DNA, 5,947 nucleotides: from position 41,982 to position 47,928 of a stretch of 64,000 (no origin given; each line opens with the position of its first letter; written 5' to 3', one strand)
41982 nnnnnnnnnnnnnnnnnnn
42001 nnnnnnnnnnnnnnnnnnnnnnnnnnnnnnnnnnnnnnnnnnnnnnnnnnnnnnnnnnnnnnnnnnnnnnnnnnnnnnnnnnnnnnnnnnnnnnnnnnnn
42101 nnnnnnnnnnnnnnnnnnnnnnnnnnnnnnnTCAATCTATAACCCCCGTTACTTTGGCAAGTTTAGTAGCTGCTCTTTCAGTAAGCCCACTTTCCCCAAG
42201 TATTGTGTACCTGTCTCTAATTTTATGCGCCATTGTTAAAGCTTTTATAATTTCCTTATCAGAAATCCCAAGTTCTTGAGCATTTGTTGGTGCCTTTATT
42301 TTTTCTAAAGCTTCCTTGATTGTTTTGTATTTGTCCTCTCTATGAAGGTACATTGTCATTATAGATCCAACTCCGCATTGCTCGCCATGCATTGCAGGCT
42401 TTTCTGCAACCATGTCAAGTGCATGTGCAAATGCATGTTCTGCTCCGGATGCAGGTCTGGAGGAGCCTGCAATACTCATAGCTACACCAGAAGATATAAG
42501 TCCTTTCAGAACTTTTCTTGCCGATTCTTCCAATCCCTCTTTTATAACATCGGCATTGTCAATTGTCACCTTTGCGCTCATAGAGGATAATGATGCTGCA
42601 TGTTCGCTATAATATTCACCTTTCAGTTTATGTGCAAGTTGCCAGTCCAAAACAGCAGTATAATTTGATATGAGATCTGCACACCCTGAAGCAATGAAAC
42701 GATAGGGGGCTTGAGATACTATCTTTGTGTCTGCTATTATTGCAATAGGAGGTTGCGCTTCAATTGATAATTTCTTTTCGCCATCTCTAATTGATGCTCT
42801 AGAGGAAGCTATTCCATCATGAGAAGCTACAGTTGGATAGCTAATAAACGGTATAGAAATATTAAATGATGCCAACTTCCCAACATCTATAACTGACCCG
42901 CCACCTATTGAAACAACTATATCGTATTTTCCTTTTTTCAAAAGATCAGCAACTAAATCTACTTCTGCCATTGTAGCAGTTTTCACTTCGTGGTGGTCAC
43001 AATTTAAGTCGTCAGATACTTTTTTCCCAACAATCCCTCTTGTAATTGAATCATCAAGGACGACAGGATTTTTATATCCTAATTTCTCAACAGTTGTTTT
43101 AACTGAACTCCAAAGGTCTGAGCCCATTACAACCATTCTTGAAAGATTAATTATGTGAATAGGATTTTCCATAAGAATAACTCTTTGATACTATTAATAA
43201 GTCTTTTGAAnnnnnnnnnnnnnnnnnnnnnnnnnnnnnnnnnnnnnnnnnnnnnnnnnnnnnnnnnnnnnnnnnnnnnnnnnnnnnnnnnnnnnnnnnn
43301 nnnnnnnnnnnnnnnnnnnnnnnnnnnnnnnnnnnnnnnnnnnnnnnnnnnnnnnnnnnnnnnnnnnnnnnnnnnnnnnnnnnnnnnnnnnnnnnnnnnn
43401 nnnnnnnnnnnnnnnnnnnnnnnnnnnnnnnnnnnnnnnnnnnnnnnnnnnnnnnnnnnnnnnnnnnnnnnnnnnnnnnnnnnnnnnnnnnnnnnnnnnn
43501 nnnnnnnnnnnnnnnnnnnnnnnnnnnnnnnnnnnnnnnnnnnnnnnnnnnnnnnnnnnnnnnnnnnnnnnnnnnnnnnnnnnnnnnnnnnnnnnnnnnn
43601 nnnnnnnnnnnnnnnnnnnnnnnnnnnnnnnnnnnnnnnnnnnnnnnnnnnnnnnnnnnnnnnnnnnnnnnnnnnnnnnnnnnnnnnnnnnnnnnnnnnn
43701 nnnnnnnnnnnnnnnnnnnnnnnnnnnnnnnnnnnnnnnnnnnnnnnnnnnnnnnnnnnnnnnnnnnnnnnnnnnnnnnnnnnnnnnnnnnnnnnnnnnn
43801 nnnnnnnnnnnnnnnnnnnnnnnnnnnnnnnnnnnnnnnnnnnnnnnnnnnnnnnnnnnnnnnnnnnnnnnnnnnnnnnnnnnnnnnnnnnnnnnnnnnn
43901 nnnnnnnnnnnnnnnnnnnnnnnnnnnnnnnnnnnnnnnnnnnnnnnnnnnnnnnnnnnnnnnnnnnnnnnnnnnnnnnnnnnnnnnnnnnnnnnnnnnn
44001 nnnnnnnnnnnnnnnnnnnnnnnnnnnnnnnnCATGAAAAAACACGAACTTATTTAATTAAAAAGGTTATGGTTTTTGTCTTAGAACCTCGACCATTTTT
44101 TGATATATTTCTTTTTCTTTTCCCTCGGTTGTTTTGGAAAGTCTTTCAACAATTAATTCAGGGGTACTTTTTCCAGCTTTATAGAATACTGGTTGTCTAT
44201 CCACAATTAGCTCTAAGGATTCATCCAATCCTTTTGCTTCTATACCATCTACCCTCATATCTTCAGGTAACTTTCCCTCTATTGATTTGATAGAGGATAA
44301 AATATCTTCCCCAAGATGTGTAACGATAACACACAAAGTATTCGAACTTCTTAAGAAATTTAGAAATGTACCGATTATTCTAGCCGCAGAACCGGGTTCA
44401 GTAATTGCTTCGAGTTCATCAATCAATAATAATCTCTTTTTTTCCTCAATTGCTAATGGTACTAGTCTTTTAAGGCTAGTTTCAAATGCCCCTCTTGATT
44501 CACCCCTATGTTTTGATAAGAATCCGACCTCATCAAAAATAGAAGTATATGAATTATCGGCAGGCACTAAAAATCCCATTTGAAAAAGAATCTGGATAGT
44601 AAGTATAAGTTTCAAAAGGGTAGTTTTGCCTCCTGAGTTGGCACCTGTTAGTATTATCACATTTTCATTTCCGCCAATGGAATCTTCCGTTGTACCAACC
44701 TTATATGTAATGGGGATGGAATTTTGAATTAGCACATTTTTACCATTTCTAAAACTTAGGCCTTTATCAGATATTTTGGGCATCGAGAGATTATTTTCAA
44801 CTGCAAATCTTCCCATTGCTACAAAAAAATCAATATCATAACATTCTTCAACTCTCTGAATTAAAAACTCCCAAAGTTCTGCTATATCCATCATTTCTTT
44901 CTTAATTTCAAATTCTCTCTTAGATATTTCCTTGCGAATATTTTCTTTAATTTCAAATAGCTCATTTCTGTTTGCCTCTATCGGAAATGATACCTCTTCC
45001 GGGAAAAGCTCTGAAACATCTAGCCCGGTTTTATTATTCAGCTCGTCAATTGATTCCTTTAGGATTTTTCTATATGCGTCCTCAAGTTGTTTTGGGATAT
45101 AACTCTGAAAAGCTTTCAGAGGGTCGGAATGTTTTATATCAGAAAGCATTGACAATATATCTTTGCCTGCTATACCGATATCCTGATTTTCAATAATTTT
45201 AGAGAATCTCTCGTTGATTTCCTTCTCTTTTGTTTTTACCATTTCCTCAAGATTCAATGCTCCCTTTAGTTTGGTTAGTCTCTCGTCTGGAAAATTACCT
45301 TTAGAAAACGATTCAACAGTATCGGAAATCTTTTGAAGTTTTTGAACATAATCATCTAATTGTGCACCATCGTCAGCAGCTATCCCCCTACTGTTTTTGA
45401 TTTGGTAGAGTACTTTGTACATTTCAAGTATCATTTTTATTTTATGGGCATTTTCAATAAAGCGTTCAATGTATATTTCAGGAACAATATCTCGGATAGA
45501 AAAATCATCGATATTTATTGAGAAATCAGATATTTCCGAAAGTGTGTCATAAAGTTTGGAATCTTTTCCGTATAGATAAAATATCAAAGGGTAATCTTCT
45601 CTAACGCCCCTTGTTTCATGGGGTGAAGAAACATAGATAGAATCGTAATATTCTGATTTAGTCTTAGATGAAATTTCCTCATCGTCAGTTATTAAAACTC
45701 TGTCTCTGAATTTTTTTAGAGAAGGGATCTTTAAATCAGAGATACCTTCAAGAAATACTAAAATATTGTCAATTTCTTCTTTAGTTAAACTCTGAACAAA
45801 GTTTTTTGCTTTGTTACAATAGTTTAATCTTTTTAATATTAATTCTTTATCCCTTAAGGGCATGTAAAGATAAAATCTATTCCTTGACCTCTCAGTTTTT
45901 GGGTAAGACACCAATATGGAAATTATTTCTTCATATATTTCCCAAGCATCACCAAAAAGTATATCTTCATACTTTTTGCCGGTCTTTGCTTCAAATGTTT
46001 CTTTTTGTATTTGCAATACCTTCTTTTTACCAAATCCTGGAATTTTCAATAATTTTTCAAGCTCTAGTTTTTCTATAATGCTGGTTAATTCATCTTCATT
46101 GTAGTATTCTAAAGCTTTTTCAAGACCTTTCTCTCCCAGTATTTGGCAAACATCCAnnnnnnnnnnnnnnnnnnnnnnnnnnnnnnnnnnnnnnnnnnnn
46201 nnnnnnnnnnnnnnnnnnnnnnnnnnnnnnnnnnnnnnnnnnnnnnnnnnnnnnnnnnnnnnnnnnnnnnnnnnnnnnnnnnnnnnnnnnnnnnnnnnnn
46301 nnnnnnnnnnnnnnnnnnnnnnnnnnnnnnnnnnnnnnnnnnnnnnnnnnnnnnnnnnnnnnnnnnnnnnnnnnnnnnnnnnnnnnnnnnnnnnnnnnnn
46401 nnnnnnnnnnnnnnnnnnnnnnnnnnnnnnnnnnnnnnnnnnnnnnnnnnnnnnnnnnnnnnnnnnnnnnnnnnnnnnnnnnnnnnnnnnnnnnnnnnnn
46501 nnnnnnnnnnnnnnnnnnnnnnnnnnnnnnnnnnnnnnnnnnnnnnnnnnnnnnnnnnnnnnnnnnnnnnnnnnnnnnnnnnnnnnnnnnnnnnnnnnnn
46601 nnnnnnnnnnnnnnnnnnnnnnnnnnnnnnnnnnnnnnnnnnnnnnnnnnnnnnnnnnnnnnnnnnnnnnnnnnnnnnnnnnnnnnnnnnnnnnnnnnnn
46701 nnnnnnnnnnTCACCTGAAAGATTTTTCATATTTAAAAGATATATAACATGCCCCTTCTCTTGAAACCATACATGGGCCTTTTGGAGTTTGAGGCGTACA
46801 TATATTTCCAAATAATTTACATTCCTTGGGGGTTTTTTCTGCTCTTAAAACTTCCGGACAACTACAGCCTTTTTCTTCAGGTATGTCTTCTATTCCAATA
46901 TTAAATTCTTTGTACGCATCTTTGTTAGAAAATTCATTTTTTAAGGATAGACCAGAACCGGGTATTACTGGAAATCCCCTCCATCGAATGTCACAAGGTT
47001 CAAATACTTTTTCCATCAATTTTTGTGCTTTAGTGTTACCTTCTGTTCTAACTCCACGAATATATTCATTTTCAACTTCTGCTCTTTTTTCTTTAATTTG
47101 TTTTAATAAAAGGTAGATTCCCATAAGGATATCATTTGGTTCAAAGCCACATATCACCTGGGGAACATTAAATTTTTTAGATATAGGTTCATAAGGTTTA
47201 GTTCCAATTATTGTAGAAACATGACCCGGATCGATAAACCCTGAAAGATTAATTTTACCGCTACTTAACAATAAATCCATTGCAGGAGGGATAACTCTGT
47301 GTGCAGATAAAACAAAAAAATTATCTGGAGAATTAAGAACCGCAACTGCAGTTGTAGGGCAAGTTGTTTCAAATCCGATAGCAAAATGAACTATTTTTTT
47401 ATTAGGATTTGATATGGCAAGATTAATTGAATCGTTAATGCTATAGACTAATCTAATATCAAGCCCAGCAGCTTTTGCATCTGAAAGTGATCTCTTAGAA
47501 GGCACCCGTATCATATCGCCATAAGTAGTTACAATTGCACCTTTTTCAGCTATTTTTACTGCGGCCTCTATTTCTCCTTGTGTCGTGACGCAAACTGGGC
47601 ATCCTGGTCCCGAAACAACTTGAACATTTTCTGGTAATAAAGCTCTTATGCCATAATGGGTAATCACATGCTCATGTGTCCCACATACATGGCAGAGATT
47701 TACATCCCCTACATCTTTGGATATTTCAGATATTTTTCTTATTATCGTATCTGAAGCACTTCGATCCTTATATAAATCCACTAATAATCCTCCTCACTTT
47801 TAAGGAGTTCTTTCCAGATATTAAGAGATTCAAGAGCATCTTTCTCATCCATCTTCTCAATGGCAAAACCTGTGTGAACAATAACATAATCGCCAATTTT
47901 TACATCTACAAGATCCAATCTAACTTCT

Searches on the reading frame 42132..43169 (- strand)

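Call 61: search_protein_families(library=pfam, proteins=[window:42132-43169:-], max_evalue=0.00001)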
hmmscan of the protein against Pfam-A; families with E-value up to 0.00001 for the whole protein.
window:42132-43169:- (345 aa): 2 families
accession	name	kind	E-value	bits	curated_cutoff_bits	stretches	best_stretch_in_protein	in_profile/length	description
PF13685.12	Fe-ADH_2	-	6.5e-34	117.5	28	1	16-155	3-149/149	Iron-containing alcohol dehydrogenase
PF00465.25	Fe-ADH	-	3.8e-13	49.8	31.3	1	12-137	3-155/168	Iron-containing alcohol dehydrogenase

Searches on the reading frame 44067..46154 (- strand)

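Call 61: search_protein_families(library=pfam, proteins=[window:44067-46154:-], max_evalue=0.00001)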
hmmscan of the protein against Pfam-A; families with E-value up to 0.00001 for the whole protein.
window:44067-46154:- (695 aa): 2 families
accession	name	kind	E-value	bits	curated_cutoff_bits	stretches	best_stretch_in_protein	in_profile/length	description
PF00488.27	MutS_V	-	1.5e-06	28.8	30.2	1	500-543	1-44/188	MutS domain V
PF13401.12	AAA_22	-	5.1e-06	27.3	27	0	496-610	4-119/130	AAA domain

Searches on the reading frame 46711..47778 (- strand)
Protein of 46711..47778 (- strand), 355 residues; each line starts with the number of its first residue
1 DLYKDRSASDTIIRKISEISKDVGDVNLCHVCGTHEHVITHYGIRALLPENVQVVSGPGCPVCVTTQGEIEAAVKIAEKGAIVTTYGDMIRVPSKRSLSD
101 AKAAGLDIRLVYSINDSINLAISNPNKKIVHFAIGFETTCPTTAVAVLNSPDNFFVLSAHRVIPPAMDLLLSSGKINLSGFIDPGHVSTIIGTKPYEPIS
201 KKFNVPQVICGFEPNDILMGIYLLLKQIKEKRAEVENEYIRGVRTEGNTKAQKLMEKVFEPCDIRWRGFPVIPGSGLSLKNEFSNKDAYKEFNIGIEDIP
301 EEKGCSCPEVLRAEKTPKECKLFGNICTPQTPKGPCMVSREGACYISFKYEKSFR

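Call 62: search_protein_families(library=pfam, proteins=[window:46711-47778:-], max_evalue=0.00001)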
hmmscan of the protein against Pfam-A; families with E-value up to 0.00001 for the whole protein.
window:46711-47778:- (355 aa): 1 family
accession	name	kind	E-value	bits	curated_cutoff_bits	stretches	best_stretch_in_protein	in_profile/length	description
PF01924.21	HypD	-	4.9e-140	467.1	25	1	10-351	4-351/351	Hydrogenase formation hypA family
